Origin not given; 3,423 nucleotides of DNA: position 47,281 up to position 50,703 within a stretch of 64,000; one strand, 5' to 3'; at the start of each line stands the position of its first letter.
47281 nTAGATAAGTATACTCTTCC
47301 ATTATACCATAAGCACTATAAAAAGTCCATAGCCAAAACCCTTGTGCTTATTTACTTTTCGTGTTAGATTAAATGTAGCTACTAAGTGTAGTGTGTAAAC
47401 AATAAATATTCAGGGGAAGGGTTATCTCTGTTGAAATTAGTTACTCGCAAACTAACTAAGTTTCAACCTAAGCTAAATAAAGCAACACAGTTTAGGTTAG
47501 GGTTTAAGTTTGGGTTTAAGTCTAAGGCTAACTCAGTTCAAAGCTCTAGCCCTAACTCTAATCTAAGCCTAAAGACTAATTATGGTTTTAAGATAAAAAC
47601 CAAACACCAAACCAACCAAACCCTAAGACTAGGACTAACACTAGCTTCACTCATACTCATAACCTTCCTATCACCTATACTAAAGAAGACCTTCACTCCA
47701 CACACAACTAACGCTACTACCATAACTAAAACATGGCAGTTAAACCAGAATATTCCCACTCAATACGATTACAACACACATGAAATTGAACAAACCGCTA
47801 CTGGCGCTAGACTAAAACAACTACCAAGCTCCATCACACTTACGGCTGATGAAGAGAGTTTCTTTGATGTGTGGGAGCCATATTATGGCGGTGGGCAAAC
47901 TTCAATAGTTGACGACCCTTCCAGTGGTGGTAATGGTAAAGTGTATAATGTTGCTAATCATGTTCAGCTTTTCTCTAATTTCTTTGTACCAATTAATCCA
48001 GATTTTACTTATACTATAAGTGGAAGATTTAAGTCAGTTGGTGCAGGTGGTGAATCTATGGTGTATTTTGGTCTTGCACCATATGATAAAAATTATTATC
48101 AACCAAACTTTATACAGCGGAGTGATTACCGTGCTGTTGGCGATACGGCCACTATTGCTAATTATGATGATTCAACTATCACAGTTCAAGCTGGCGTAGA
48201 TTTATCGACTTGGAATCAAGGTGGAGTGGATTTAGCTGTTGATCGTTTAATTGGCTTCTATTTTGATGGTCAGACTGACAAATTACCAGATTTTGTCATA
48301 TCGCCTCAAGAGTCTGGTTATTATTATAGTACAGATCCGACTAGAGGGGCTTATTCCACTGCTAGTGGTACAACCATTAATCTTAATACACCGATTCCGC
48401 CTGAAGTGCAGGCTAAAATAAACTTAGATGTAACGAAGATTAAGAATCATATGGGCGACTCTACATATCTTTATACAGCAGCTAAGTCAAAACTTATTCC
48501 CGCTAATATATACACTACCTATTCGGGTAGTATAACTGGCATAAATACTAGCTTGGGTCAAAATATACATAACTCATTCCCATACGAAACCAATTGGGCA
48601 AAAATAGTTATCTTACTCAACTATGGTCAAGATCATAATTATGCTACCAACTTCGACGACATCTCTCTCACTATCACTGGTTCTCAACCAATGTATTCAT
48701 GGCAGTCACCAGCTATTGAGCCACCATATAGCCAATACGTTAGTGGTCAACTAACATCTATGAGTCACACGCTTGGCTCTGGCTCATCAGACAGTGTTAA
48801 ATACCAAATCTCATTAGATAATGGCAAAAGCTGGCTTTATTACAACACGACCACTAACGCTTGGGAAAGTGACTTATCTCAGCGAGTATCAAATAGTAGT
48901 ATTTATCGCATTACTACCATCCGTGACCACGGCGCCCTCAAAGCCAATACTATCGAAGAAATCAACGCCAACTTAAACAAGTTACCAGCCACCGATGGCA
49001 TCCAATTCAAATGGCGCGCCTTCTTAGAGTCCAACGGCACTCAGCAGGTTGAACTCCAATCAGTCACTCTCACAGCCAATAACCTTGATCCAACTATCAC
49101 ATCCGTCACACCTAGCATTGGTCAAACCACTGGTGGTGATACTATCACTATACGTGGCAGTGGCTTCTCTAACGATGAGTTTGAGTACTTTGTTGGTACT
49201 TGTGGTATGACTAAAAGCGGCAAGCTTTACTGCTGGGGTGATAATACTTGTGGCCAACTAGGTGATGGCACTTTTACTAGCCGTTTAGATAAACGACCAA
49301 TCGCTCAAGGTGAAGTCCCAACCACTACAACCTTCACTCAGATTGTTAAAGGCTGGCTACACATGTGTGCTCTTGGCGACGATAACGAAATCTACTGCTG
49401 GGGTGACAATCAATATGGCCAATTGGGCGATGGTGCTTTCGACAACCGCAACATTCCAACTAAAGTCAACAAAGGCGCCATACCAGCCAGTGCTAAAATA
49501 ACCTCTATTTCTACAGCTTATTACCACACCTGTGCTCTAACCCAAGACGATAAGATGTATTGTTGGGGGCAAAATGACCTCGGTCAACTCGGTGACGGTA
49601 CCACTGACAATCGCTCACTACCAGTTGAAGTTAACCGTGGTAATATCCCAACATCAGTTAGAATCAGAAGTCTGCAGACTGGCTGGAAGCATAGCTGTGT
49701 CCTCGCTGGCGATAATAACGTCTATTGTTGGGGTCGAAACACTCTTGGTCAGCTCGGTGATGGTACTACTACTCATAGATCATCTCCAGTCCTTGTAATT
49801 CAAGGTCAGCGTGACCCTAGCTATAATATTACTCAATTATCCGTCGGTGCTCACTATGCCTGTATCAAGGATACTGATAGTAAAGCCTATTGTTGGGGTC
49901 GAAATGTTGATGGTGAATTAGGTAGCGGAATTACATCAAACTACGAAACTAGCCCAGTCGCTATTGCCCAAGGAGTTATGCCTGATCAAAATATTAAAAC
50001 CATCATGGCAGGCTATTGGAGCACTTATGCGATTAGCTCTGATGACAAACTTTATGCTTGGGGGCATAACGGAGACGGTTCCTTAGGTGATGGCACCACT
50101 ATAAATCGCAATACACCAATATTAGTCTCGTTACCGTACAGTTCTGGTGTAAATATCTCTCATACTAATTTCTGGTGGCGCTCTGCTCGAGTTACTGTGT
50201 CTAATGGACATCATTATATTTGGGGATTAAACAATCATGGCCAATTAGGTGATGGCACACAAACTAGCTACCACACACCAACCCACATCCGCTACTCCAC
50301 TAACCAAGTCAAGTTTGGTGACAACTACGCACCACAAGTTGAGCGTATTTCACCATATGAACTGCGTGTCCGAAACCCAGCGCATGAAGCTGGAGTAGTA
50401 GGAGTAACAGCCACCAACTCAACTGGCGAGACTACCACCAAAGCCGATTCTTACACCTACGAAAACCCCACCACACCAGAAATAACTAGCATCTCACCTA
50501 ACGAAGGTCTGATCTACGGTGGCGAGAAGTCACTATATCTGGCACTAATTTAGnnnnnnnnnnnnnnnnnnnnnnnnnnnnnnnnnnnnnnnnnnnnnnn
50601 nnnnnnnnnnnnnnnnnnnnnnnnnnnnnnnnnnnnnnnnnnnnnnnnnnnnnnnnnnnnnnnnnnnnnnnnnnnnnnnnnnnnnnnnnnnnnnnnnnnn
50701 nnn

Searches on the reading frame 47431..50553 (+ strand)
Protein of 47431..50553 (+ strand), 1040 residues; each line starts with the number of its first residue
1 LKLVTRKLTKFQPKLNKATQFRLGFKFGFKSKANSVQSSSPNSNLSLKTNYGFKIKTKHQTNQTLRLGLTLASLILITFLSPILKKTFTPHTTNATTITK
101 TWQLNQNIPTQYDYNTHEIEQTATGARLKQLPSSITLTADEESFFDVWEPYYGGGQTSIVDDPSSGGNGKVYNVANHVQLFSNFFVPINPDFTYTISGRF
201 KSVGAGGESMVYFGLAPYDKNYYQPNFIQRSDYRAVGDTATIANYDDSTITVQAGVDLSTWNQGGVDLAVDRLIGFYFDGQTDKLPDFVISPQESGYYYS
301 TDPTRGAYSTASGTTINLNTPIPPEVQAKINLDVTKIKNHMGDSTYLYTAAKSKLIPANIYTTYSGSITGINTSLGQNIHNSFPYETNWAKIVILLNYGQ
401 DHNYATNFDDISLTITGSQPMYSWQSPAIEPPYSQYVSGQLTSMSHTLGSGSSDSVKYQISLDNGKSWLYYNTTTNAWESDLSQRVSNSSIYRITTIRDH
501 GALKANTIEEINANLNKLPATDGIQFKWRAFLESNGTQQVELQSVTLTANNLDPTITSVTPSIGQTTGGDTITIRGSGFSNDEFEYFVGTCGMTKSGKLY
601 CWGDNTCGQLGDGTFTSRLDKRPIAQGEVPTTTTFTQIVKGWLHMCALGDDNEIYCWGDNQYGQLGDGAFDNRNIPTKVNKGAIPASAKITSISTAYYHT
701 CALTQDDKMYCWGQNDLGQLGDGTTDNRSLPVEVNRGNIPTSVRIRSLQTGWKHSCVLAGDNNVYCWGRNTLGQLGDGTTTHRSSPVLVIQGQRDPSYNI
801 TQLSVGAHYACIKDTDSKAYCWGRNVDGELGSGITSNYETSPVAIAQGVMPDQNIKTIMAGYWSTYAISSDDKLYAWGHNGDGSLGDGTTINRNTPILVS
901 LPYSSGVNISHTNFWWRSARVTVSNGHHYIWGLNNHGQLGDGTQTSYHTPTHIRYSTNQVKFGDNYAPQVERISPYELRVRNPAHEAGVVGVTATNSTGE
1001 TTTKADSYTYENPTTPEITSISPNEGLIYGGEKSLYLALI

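Call 11: search_protein_families(library=pfam, proteins=[window:47431-50550:+], max_evalue=0.01)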
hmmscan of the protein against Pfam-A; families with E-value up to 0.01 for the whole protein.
window:47431-50550:+ (1040 aa): 5 families
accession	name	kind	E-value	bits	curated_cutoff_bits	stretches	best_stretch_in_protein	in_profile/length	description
PF25390.1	WD40_RLD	-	8.9e-72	242.8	150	2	688-957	31-296/363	RCC1-like domain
PF00415.24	RCC1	-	3.3e-61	204.1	21.7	7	651-703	1-50/50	Regulator of chromosome condensation (RCC1) repeat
PF13540.12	RCC1_2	-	1.2e-47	158.9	22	6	690-719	1-30/30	Regulator of chromosome condensation (RCC1) repeat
PF25384.1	Alsin_RLD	-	1.6e-13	51.2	100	2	655-734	245-321/405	Alsin RCC1-like domain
PF01833.30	TIG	-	1.3e-10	41.5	20.9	1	554-582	1-29/84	IPT/TIG domain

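Call 89: find_encoding_contigs(protein=window:47431-50553:+, flank=3000, max_places=10)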
Protein window:47431-50553:+ (1040 aa): no gene with exactly this product is on record in the collection.

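Call 91: find_encoding_contigs(protein=window:47431-50550:+, flank=4000, max_places=10)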
Protein seq(1040 aa) (1040 aa): no gene with exactly this product is on record in the collection.

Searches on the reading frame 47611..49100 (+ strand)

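Call 60: search_protein_families(library=pfam, proteins=[window:47611-49100:+], max_evalue=1)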
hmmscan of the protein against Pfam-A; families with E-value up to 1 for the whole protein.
window:47611-49100:+ (496 aa): 1 family
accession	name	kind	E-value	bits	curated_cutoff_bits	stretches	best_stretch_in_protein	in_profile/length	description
PF03514.20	GRAS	-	0.02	14.2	27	1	422-486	132-195/374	GRAS domain family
